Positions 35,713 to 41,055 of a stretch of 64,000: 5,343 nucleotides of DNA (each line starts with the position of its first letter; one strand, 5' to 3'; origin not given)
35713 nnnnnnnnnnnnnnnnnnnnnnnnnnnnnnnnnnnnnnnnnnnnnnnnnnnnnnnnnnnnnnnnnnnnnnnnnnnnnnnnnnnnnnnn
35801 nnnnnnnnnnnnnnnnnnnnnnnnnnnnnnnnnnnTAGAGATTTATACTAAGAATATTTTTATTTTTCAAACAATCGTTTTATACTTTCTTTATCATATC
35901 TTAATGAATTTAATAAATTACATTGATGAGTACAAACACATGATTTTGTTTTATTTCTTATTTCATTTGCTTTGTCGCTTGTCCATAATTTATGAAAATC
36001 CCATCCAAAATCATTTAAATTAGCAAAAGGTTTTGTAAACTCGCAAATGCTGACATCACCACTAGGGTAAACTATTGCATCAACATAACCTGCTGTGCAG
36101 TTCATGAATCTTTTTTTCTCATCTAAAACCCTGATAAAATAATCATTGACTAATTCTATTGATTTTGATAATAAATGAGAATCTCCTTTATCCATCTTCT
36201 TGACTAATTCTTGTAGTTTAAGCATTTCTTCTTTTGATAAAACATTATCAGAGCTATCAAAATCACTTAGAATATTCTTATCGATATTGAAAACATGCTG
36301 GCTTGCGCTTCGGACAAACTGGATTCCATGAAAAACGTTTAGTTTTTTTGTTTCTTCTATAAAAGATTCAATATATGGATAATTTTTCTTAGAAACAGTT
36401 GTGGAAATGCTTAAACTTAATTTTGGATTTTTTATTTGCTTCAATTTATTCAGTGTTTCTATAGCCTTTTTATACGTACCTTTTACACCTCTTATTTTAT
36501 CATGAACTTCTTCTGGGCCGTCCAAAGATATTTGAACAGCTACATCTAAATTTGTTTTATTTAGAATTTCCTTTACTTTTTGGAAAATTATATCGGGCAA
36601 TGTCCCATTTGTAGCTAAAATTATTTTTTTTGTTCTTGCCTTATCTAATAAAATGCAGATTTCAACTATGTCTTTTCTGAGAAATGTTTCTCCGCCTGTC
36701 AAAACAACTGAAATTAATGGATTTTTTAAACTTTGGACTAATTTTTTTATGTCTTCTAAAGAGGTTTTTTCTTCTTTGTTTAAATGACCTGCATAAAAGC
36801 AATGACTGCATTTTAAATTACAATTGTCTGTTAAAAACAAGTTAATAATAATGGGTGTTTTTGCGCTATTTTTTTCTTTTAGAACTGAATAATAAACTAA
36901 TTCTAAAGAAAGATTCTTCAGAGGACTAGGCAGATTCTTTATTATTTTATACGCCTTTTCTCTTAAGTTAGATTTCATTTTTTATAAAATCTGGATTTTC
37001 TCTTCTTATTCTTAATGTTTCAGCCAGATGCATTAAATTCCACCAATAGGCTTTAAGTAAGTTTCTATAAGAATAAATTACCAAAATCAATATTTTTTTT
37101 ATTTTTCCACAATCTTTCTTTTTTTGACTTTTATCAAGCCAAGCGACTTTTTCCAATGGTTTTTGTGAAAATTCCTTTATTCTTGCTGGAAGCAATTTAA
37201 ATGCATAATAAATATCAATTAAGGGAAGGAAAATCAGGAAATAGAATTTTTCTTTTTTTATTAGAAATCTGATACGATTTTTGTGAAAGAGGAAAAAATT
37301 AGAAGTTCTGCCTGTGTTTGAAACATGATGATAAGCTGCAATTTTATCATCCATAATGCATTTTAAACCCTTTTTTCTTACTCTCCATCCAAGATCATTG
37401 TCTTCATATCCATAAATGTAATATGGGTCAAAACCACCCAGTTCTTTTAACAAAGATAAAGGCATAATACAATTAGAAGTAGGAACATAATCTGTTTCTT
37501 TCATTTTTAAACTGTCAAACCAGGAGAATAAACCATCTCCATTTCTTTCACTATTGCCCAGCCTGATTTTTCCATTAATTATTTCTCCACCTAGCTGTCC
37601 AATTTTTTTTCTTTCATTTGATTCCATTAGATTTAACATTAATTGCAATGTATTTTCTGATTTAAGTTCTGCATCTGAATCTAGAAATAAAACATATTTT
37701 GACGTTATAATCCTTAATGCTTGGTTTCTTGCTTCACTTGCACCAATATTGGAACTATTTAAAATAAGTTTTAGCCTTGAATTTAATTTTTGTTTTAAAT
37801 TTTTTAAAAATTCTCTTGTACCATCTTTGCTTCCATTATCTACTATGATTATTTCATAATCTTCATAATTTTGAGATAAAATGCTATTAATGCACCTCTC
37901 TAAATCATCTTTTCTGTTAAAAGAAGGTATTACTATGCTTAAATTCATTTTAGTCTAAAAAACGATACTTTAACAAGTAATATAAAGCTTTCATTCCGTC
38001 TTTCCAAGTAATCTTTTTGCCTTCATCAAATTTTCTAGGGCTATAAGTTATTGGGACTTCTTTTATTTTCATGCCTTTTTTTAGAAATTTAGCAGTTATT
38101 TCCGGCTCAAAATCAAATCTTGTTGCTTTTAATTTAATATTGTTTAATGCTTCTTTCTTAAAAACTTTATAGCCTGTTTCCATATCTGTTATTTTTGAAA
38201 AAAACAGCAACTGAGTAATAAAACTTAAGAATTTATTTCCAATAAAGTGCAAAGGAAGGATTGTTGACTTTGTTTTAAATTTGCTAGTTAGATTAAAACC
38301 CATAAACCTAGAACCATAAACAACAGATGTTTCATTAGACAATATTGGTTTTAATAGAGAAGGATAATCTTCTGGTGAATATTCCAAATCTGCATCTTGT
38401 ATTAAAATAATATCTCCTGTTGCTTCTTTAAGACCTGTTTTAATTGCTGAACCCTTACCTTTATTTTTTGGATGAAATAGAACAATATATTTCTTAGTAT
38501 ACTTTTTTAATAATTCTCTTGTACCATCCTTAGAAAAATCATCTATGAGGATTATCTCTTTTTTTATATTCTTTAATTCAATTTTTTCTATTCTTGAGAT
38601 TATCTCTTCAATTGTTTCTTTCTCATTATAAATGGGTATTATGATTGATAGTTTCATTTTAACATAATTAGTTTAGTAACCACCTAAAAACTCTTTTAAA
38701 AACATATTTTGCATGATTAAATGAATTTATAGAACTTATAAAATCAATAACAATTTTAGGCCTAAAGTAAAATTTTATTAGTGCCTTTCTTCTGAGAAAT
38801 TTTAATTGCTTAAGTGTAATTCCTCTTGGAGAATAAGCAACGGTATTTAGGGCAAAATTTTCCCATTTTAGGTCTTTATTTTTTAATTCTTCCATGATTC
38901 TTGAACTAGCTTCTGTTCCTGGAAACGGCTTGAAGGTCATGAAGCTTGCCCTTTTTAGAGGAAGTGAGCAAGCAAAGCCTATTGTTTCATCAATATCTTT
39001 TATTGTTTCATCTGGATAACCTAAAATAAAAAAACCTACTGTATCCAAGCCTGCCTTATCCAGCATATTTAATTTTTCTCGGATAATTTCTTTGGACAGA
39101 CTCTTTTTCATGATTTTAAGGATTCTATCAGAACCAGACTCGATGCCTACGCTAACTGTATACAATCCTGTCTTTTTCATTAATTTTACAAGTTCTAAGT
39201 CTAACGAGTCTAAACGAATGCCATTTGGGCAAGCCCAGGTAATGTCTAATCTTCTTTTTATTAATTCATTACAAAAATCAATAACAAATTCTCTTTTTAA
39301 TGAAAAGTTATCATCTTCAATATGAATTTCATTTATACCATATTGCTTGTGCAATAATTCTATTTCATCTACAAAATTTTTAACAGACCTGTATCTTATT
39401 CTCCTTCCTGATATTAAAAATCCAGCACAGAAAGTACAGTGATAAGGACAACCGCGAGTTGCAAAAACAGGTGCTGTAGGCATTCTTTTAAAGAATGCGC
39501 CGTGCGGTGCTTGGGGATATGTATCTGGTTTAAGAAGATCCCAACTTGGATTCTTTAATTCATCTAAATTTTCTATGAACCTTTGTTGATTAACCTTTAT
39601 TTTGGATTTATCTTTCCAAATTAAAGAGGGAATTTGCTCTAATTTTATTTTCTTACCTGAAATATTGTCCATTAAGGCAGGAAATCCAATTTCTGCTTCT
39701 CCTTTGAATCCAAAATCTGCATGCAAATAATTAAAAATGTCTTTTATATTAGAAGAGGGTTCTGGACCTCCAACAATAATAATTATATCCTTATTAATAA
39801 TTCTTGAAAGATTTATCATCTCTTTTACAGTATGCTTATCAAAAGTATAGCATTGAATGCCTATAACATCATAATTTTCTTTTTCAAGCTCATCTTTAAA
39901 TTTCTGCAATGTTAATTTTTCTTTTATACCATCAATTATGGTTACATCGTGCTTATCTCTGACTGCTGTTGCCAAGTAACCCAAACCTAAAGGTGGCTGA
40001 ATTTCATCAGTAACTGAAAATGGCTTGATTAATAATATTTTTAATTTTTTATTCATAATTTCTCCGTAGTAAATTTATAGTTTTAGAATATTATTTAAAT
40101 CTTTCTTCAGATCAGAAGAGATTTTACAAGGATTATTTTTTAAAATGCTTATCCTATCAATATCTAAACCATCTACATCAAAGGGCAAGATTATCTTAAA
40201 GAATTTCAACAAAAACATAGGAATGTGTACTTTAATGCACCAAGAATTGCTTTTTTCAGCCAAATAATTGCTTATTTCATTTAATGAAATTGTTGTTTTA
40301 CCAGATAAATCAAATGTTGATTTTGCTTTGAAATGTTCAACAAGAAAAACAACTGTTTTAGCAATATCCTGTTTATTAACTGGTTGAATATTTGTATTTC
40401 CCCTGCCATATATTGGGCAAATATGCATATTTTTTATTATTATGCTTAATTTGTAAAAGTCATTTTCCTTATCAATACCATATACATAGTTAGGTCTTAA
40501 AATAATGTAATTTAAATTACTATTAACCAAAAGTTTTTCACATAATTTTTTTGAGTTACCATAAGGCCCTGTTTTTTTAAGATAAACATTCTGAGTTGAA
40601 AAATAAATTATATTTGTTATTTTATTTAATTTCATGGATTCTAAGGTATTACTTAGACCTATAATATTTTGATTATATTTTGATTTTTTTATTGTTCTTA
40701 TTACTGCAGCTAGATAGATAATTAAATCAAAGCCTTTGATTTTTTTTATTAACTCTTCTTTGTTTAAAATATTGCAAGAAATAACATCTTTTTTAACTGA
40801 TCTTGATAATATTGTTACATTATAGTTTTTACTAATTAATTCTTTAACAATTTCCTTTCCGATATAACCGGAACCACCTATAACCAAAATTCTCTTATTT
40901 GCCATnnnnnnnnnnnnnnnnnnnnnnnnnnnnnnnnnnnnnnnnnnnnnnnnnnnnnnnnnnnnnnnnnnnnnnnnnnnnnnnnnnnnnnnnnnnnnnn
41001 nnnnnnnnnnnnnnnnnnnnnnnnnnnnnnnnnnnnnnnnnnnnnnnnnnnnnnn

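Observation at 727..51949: Exceptionally large (~50 kb) contiguous glycosylation island with AglB, AglH-like initiator, two flippases, three GT-C enzymes and at least 14 GT2/GT4 genes in an apparently small-genome archaeon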

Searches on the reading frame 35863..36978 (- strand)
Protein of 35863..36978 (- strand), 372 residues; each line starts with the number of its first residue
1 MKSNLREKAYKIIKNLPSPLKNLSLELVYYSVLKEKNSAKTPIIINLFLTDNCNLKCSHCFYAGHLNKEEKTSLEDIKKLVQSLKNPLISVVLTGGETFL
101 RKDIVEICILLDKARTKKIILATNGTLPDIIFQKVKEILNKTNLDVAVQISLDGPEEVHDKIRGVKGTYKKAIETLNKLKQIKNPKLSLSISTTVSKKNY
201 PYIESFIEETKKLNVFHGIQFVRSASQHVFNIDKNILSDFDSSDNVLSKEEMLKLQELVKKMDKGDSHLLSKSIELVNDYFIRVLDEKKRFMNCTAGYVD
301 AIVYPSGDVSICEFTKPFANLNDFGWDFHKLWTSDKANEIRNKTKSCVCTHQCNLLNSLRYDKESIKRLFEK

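Call 6: search_protein_families(library=pfam, proteins=[window:35863-36978:-], max_evalue=0.001)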
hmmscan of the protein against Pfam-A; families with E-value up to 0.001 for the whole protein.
window:35863-36978:- (372 aa): 3 families
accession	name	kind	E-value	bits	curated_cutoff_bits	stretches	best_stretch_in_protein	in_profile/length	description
PF04055.27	Radical_SAM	-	2.3e-23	83.6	29.5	1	49-207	3-163/166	Radical SAM superfamily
PF13353.11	Fer4_12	-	2.1e-07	31.8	22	1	50-153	12-118/137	4Fe-4S single cluster domain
PF13186.11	SPASM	-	0.00053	20.7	21.5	1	294-353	1-66/67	Iron-sulfur cluster-binding domain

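Call 11: search_protein_families(library=ncbifam, proteins=[window:35863-36978:-], max_evalue=0.00001)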
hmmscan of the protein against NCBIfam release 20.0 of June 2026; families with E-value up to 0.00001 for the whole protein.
window:35863-36978:- (372 aa): 70 families (the best 25 are shown)
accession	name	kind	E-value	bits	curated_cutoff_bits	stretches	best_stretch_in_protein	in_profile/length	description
NF050035.1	rSAM_WgK_link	exception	2.4e-24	86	650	1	38-222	4-179/367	radical SAM/SPASM peptide maturase WgkB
TIGR04055.1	rSAM_NirJ2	equivalog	4.8e-24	85.5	500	1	45-350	2-292/326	putative heme d1 biosynthesis radical SAM protein NirJ2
TIGR04053.2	TIGR04053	equivalog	8.3e-24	84.5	395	1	39-215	4-178/366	TIGR04053 family radical SAM/SPASM domain-containing protein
TIGR04546.1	rSAM_ahbC_deAc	equivalog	1.2e-22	80.2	650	1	38-209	35-199/390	12,18-didecarboxysiroheme deacetylase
TIGR04545.1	rSAM_ahbD_hemeb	equivalog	2.8e-22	79.6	500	1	47-215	4-167/339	heme b synthase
TIGR04054.1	rSAM_NirJ1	equivalog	8.2e-22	77.3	650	1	39-214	33-201/387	putative heme d1 biosynthesis radical SAM protein NirJ1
TIGR03961.1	rSAM_PTO1314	hypoth_equivalog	1.7e-21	76.9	306.05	1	33-224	13-192/332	PTO1314 family radical SAM protein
TIGR03962.1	mycofact_rSAM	equivalog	1.8e-21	76.7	265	1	39-359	8-309/339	mycofactocin radical SAM maturase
TIGR04133.1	rSAM_w_lipo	hypoth_equivalog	2e-20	73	425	1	24-361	6-326/350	TIGR04133 family radical SAM/SPASM protein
NF047865.1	rSAM_PapB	equivalog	3.8e-20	72.4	340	1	45-312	5-265/330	PapB family radical SAM/SPASM ranthipeptide maturase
TIGR04051.1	rSAM_NirJ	equivalog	1.3e-19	70.4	515.45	1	43-208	3-161/354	heme d1 biosynthesis radical SAM protein NirJ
TIGR04303.1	GeoRSP_rSAM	equivalog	1.5e-19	70.8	400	1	40-350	2-294/325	GeoRSP system radical SAM/SPASM protein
NF012164.0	AlbA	equivalog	1.5e-19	69.8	850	1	40-335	110-380/442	subtilosin maturase AlbA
TIGR04403.1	rSAM_skfB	equivalog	2.9e-19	69.2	300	1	40-355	101-390/402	sporulation killing factor system radical SAM maturase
TIGR04250.1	SCM_rSAM_ScmE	equivalog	3.6e-18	65.6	400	1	42-205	2-160/358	SynChlorMet cassette radical SAM/SPASM protein ScmE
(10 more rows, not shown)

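Call 41: search_solved_structures(query=window:35863-36978:-, max_evalue=0.001)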
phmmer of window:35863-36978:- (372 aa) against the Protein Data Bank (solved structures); distinct sequences matched with E-value up to 0.001: 11.
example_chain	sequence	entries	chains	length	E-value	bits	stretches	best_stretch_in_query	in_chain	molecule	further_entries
6efn_A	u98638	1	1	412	7.9e-16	61.4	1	41-213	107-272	Sporulation killing factor maturation protein SkfB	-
5vsl_A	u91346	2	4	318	3.1e-08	36.5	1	39-301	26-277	Radical S-adenosyl methionine domain-containing protein 2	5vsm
7tol_A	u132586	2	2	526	4.2e-08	36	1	37-137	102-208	glycerol dibiphytanyl glycerol tetraether - macrocyclic archaeol synthase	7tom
6q2p_A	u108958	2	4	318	5.5e-08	35.7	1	39-301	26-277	Radical S-adenosyl methionine domain-containing protein 2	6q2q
5v1q_A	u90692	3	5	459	9.3e-07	31.6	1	15-356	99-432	Radical SAM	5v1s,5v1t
8ai3_A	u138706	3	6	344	2.4e-06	30.2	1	45-175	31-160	Putative peptide biosynthesis protein YydG | Radical SAM core domain-containing protein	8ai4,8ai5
8ai6_A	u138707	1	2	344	2.5e-06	30.2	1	45-175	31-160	Putative peptide biosynthesis protein YydG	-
8ai1_A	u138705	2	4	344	2.5e-06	30.2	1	45-175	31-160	Putative peptide biosynthesis protein YydG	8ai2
7n7h_A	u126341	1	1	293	1.3e-05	27.8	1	41-297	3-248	VIPERIN-LIKE ENZYME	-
9dfw_A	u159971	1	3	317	5e-05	25.9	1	38-300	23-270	Radical SAM core domain-containing protein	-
9dfn_A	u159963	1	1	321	0.00011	24.8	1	38-201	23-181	Radical SAM core domain-containing protein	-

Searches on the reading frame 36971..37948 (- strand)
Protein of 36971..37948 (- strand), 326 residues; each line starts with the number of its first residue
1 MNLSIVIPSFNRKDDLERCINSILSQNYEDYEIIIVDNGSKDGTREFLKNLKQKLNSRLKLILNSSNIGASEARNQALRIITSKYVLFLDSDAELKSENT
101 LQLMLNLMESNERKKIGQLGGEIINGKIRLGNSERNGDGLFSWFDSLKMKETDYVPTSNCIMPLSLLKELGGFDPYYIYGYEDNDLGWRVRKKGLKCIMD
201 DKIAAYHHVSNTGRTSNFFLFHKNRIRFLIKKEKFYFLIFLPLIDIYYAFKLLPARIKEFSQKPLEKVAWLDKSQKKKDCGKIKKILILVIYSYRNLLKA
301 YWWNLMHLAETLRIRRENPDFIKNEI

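Call 6: search_protein_families(library=pfam, proteins=[window:36971-37948:-], max_evalue=0.001)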
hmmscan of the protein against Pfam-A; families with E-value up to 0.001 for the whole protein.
window:36971-37948:- (326 aa): 4 families
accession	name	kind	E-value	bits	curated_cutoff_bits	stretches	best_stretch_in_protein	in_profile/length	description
PF00535.33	Glycos_transf_2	-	2.3e-33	115.9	23.3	1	4-113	1-108/168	Glycosyl transferase family 2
PF13641.12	Glyco_tranf_2_3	-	7.3e-18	65.9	27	1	3-225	3-224/230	Glycosyltransferase like family 2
PF10111.15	Glyco_tranf_2_2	-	2.1e-09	37.7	27.3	1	4-113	1-111/276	Glycosyltransferase like family 2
PF13704.12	Glyco_tranf_2_4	-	2.8e-05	25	27.5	1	16-92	7-81/98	Glycosyl transferase family 2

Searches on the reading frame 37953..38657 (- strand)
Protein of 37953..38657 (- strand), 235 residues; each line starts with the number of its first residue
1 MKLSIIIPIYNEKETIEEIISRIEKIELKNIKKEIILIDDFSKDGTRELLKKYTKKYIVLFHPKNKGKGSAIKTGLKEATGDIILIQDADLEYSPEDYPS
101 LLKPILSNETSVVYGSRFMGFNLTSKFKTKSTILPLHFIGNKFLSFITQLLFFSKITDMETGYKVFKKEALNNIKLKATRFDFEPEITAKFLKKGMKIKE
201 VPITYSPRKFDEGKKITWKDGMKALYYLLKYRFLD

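Call 6: search_protein_families(library=pfam, proteins=[window:37953-38657:-], max_evalue=0.001)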
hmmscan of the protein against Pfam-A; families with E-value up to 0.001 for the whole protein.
window:37953-38657:- (235 aa): 3 families
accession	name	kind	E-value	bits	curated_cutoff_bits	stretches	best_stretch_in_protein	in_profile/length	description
PF00535.33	Glycos_transf_2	-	1.5e-37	129.6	23.3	1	4-173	1-166/168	Glycosyl transferase family 2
PF10111.15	Glyco_tranf_2_2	-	1.4e-06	28.4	27.3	1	4-106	1-107/276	Glycosyltransferase like family 2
PF13641.12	Glyco_tranf_2_3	-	2.8e-06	28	27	1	3-94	3-100/230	Glycosyltransferase like family 2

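Call 46: search_protein_families(library=ncbifam, proteins=[window:37953-38657:-], max_evalue=1e-8)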
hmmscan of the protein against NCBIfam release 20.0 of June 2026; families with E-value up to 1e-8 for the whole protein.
window:37953-38657:- (235 aa): 13 families
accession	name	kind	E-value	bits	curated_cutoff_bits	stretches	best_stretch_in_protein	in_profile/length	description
TIGR04182.1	glyco_TIGR04182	equivalog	2.5e-35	122.3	325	1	3-229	2-215/293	S-layer glycoprotein N-glycosyltransferase AglJ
NF007986.1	PRK10714.1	equivalog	6.3e-18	64.8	529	1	2-118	7-126/316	undecaprenyl-phosphate 4-deoxy-4-formamido-L-arabinose transferase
NF007482.0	PRK10073.1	equivalog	1.9e-16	60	423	1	2-112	7-117/334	glycosyltransferase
TIGR04283.1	glyco_like_mftF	equivalog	2.7e-16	59.9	182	1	3-120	1-113/221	TIGR04283 family arsenosugar biosynthesis glycosyltransferase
TIGR03937.1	PgaC_IcaA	equivalog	3.3e-16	59.2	422.3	1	2-91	46-136/407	poly-beta-1,6-N-acetyl-D-glucosamine synthase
NF041391.1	DPhHxTase_Halo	equivalog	3.7e-16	58.8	375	1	9-209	3-187/213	dolichyl-phosphate hexose transferase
NF058614.1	PPMAGASynPpgS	equivalog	4.6e-16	58.9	370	1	5-204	4-195/226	polyprenyl-phospho-N-acetylgalactosaminyl synthase PpgS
NF047588.1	GlcsyltransPgfSStrep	equivalog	8e-16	58.1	500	1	1-117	1-121/308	glycosyltransferase PgfS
NF010496.0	PRK13915.1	equivalog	7.6e-15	54.8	262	1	2-110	32-147/307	glucosyl-3-phosphoglycerate synthase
NF041875.1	EPS_EpsD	equivalog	2.1e-13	50.4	370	1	3-96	1-95/325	exopolysaccharide biosynthesis glycosyltransferase EpsD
NF047683.1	TeichurnBiosyTuaG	equivalog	1.8e-11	44.2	400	1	3-109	8-115/252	teichuronic acid biosynthesis protein TuaG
NF053739.1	GlytfEpsEBac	equivalog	5.3e-10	38.7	450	1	2-90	2-92/265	glycosyltransferase EpsE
NF038302.1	EPS_HpsE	equivalog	7.7e-10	38.2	300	1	1-90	1-96/307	hormogonium polysaccharide biosynthesis glycosyltransferase HpsE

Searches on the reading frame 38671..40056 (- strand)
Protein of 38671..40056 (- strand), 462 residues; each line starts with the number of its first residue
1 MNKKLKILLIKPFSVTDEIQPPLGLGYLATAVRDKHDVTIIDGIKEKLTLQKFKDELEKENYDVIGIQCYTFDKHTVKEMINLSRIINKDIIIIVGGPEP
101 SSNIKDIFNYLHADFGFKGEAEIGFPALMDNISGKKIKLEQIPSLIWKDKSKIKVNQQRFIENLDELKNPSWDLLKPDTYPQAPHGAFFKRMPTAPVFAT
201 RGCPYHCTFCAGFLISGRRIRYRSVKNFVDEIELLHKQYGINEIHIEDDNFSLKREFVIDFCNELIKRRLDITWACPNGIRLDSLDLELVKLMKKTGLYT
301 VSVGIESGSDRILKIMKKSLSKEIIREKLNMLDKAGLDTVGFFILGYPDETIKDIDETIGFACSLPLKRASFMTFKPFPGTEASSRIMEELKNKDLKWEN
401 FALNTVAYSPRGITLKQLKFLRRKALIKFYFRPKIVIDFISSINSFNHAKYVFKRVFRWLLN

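Call 6: search_protein_families(library=pfam, proteins=[window:38671-40056:-], max_evalue=0.001)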
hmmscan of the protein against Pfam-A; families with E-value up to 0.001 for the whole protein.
window:38671-40056:- (462 aa): 2 families
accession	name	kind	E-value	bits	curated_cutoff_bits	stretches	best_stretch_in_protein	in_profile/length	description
PF04055.27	Radical_SAM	-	4.3e-25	89.2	29.5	1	199-361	3-165/166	Radical SAM superfamily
PF02310.24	B12-binding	-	8.8e-17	61.5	32.1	1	19-128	11-120/121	B12 binding domain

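Call 11: search_protein_families(library=ncbifam, proteins=[window:38671-40056:-], max_evalue=0.00001)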
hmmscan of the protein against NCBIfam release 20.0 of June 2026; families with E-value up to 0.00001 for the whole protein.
window:38671-40056:- (462 aa): 27 families (the best 25 are shown)
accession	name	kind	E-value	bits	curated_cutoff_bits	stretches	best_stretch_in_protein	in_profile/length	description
NF050148.1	rSAM_ApyD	equivalog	8.1e-45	153.3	750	1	19-387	22-393/645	RiPP biosynthesis radical SAM protein ApyD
NF038361.1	rSAM_Sden_1168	equivalog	3.4e-42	144.7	575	1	18-384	81-470/560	Sden_1168 family B12-binding radical SAM P-methyltransferase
TIGR02026.1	BchE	equivalog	2e-41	142.4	481.35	1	20-434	20-441/497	magnesium-protoporphyrin IX monomethyl ester anaerobic oxidative cyclase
TIGR04072.2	rSAM_ladder_B12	equivalog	7.8e-41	140.1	360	1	22-362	18-346/443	lipid biosynthesis B12-binding/radical SAM protein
TIGR03471.1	HpnJ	equivalog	1.6e-40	139.4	577.6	1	128-442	133-445/472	hopanoid biosynthesis associated radical SAM protein HpnJ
TIGR04385.1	B12_rSAM_cofa1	equivalog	1.3e-39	136.7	450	1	6-361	1-360/438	B12 lower ligand biosynthesis radical SAM protein BzaD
TIGR04479.1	bcpD_PhpK_rSAM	subfamily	1.2e-35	122.9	600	1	51-361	100-405/504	PhpK family radical SAM P-methyltransferase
TIGR04014.1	B12_SAM_MJ_0865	equivalog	4.2e-32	111.5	360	1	75-396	55-367/434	methyl-coenzyme M reductase glutamine C-methyltransferase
TIGR04013.1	B12_SAM_MJ_1487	hypoth_equivalog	1.9e-30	106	251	1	49-394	30-364/382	TIGR04013 family B12-binding domain/radical SAM domain-containing protein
NF033070.1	rSAM_AprD4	equivalog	1.2e-25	90.4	500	1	143-383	149-386/456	AprD4 family radical SAM diol-dehydratase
TIGR03975.1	rSAM_ocin_1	subfamily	1.1e-23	83.6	281.85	1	51-354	118-419/606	RiPP maturation radical SAM C-methyltransferase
TIGR04367.1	HpnR_B12_rSAM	equivalog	2.5e-23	82.4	650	1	22-397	22-383/490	hopanoid C-3 methylase HpnR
NF033712.0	B12_rSAM_KedN5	subfamily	1.1e-19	70.1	700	1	22-353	17-358/624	KedN5 family methylcobalamin-dependent radical SAM C-methyltransferase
TIGR04295.1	B12_rSAM_oligo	hypoth_equivalog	1.8e-19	69.8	400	1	22-318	25-314/422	TIGR04295 family B12-binding domain-containing radical SAM protein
TIGR04190.1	B12_SAM_Ta0216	equivalog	1.9e-19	69.7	500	1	79-365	95-394/554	TIGR04190 family B12-binding domain/radical SAM domain protein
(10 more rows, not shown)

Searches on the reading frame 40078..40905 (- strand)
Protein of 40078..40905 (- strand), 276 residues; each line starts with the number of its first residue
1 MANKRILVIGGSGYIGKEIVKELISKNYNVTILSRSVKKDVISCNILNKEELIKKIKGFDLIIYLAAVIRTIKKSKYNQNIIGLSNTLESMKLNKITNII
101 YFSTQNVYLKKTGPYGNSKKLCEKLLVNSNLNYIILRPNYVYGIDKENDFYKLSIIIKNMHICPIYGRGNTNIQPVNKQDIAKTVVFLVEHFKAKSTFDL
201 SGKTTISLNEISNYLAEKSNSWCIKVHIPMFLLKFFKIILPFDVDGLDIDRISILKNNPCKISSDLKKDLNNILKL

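Call 6: search_protein_families(library=pfam, proteins=[window:40078-40905:-], max_evalue=0.001)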
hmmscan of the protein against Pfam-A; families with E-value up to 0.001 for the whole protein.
window:40078-40905:- (276 aa): 8 families
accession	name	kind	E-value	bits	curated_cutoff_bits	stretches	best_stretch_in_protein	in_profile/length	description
PF01370.27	Epimerase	-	3.7e-20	72.8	20.9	1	6-195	1-231/240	NAD dependent epimerase/dehydratase family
PF01073.25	3Beta_HSD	-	7.3e-14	51.9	22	1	7-190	1-230/280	3-beta hydroxysteroid dehydrogenase/isomerase family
PF13460.12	NAD_binding_10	-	2.9e-13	50.5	27.2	1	10-142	1-147/184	NAD(P)H-binding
PF04321.23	RmlD_sub_bind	-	1.6e-10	40.9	27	1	5-218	2-230/287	RmlD substrate binding domain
PF02719.21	Polysacc_synt_2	-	1e-06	28.6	20.2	1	41-130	58-153/293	Polysaccharide biosynthesis protein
PF05368.20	NmrA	-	1.3e-06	28.7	27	1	3-40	2-40/298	NmrA-like family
PF07993.18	NAD_binding_4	-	2e-06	27.6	20.1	0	113-148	175-213/258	Male sterility protein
PF16363.11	GDP_Man_Dehyd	-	0.00016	21.7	27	0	7-108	1-133/332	GDP-mannose 4,6 dehydratase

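Call 40: search_solved_structures(query=window:40078-40905:-, max_evalue=0.00001)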
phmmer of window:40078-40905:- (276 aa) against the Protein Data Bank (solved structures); distinct sequences matched with E-value up to 0.00001: 1.
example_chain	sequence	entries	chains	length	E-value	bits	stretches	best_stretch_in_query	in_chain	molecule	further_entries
3m2p_A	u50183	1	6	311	1e-09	41.7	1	5-214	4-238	UDP-N-acetylglucosamine 4-epimerase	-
